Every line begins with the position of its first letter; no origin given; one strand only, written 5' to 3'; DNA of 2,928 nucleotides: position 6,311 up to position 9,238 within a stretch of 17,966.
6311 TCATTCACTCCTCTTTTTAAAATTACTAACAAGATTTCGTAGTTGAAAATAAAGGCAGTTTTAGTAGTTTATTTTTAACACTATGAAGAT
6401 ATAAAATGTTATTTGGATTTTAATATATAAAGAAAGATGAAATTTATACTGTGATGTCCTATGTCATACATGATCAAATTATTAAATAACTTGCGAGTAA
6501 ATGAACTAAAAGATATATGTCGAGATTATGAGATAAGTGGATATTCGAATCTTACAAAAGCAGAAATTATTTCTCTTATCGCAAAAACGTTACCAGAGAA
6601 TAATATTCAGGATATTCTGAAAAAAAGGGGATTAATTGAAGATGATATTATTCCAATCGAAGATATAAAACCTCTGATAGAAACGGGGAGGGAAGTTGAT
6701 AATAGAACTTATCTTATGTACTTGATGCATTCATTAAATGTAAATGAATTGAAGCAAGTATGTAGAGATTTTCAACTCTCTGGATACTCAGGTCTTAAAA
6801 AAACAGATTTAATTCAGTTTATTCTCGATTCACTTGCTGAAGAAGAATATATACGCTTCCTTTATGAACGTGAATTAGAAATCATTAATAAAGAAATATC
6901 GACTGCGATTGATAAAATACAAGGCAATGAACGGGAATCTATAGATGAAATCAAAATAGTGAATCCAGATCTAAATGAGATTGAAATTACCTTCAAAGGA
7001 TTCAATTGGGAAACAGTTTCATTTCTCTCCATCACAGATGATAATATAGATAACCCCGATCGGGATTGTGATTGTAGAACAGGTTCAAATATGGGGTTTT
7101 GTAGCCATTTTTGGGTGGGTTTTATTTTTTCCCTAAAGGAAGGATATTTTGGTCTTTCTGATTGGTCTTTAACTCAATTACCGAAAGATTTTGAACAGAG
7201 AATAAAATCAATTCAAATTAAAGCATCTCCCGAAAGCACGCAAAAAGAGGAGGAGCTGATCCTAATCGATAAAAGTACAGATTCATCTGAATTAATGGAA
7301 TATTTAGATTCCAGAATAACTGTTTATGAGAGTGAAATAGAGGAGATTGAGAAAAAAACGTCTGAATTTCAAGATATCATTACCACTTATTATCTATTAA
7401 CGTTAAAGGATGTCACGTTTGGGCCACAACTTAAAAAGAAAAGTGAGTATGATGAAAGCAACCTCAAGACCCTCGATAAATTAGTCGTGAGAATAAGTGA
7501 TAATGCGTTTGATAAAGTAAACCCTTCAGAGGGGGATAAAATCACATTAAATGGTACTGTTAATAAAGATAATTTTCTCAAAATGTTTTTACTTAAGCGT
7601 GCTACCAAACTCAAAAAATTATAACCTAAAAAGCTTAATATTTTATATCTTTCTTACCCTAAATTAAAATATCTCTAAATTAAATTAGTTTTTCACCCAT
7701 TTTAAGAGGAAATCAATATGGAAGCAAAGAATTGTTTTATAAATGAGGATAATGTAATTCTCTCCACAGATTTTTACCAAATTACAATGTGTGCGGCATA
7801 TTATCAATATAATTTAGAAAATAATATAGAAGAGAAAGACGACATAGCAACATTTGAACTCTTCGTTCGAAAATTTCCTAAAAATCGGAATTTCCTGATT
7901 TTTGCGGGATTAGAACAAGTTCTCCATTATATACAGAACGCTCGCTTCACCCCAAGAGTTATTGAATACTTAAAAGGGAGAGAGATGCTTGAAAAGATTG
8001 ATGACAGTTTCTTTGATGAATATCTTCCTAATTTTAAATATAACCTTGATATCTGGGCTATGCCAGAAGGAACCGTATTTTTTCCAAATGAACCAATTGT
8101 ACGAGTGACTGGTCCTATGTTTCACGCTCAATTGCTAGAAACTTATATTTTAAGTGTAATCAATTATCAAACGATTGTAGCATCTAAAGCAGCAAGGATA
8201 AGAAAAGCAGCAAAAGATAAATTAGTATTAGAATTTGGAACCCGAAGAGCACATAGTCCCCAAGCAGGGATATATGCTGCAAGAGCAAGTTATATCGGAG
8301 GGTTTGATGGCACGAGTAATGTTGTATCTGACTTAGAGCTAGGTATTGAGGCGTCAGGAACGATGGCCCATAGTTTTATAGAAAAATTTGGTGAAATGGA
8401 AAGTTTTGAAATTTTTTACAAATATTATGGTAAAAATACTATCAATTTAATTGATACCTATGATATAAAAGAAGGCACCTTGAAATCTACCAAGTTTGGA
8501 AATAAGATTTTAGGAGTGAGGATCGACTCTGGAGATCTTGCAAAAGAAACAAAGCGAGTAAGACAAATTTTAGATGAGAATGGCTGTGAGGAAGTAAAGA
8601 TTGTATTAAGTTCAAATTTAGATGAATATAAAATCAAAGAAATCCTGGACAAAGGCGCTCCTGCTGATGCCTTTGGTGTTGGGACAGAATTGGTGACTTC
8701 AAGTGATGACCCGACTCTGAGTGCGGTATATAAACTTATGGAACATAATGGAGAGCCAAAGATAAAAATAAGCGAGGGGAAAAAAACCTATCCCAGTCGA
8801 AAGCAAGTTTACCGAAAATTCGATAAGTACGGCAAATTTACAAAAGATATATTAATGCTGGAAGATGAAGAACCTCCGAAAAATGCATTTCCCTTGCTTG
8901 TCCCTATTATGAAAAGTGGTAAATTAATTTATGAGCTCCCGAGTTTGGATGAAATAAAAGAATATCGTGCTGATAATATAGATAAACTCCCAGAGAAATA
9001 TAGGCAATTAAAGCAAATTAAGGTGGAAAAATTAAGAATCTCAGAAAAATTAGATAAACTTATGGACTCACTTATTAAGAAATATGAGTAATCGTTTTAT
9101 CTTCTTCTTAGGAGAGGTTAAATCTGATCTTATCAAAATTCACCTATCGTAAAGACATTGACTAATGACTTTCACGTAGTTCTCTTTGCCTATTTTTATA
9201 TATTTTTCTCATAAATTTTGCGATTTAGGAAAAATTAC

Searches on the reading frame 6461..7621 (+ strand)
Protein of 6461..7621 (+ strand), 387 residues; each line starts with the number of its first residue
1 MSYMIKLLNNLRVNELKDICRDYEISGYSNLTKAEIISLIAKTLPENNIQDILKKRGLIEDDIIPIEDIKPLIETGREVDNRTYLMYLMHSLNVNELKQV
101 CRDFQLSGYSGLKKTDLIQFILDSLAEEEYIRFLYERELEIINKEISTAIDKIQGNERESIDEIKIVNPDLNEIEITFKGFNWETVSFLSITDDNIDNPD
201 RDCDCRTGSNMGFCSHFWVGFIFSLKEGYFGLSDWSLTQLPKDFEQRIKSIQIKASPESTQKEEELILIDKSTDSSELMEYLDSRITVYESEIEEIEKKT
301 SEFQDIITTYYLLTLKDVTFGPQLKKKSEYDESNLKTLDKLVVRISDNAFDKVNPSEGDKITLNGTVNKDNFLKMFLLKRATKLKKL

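Call 9: search_protein_families(library=pfam, proteins=[window:6461-7621:+], max_evalue=1)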
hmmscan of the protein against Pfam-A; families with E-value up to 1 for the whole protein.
window:6461-7621:+ (387 aa): 9 families
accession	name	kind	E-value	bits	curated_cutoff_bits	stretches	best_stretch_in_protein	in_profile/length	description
PF07498.18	Rho_N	-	1.1e-15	57.7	24.9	2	92-128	5-41/43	Rho termination factor, N-terminal domain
PF02037.33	SAP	-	4e-07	29.9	23.9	2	8-23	2-17/37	SAP domain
PF18953.6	SAP_new25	-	1.8e-06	27.9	26.3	1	14-56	11-51/51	SAP domain-containing new25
PF10208.15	ARMET_C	-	0.0035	17.2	23.5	0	8-45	4-41/43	ARMET, C-terminal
PF19960.5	EAD7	-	0.014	15.6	32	0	87-104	4-21/62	Effector-associated domain 7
PF10372.14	CdaS_N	-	0.025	15.1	27.2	1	289-312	39-62/69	Diadenylate cyclase CdaS, N-terminal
PF22134.1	DM_Arn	-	0.063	14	26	1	10-55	26-69/79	DNA Mimic Protein Arn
PF13797.11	Post_transc_reg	-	0.1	12.8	25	0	98-125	13-40/83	Post-transcriptional regulator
PF09269.16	DUF1967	-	0.12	12.8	27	1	28-69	25-66/70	Domain of unknown function (DUF1967)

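Call 25: search_protein_families(library=ncbifam, proteins=[window:6461-7621:+], max_evalue=1)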
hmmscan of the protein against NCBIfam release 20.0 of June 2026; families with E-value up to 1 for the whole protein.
window:6461-7621:+ (387 aa): 7 families
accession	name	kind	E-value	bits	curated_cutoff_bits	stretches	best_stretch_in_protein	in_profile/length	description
NF011109.0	PRK14537.1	equivalog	5.4e-07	29.5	187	2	8-48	191-231/232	50S ribosomal protein L20/unknown domain fusion protein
TIGR00767.1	rho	equivalog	0.00011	21.2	509.45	2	5-50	3-48/415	transcription termination factor Rho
NF006886.1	PRK09376.1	equivalog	0.00011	21.1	315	2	90-145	7-61/413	transcription termination factor Rho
NF006305.0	PRK08493.1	equivalog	0.0039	15.3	591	1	86-161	403-478/819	NADH-quinone oxidoreductase subunit G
NF052423.1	lpg1689_fam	equivalog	0.014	14.9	150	1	266-312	21-66/184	lpg1689 family Dot/Icm T4SS effector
NF009091.0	PRK12427.1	equivalog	0.041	13.6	339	1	24-100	133-208/233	FliA/WhiG family RNA polymerase sigma factor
TIGR03595.1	Obg_CgtA_exten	equivalog_domain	0.053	13.4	37.65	1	30-69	26-65/70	Obg family GTPase CgtA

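Call 26: search_protein_families(library=phrogs, proteins=[window:6461-7621:+], max_evalue=1)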
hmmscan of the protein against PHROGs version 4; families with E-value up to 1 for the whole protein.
window:6461-7621:+ (387 aa): 6 families
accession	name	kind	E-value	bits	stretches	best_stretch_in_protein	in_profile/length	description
phrog_2724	-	unknown function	1.6e-07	32.7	2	8-42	46-80/83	-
phrog_390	-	transcription regulation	7.5e-07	30.5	1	7-41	60-94/97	Arc-like repressor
phrog_2250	-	unknown function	6.3e-05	24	1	8-42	128-162/168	-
phrog_36176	-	unknown function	0.00014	23.1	1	94-121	24-51/67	-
phrog_3281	-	DNA, RNA and nucleotide metabolism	0.001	20.4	1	8-42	68-102/107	endonuclease VII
phrog_6270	-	unknown function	0.16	13.6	0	90-133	46-87/106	-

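Call 57: search_protein_families(library=padloc, proteins=[window:6461-7621:+], max_evalue=1)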
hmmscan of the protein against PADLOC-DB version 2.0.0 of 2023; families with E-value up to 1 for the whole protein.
window:6461-7621:+ (387 aa): 0 families

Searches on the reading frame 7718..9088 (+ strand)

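Call 9: search_protein_families(library=pfam, proteins=[window:7718-9088:+], max_evalue=1)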
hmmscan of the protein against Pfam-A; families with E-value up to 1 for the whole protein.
window:7718-9088:+ (457 aa): 7 families
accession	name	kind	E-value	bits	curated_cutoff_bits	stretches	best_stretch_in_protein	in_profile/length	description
PF17767.7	NAPRTase_N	-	1.8e-30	106.3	32.6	1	15-149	1-125/125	Nicotinate phosphoribosyltransferase (NAPRTase) N-terminal domain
PF17956.6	NAPRTase_C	-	1.1e-15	58.5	23.3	2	389-448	51-110/111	Nicotinate phosphoribosyltransferase C-terminal domain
PF04095.22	NAPRTase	-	1.1e-15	58.4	20.8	1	171-354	4-216/239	Nicotinate phosphoribosyltransferase (NAPRTase) family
PF02749.22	QRPTase_N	-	5.1e-07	30.2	27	1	107-149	38-79/82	Quinolinate phosphoribosyl transferase, N-terminal domain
PF09754.15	PAC2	-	0.0065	16.8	25.8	0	252-287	178-213/215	PAC2 family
PF01729.25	QRPTase_C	-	0.0082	16.3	23.1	1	154-322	1-155/169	Quinolinate phosphoribosyl transferase, C-terminal domain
PF11221.13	Med21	-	0.02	15.6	37.3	1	402-455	88-141/144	Subunit 21 of Mediator complex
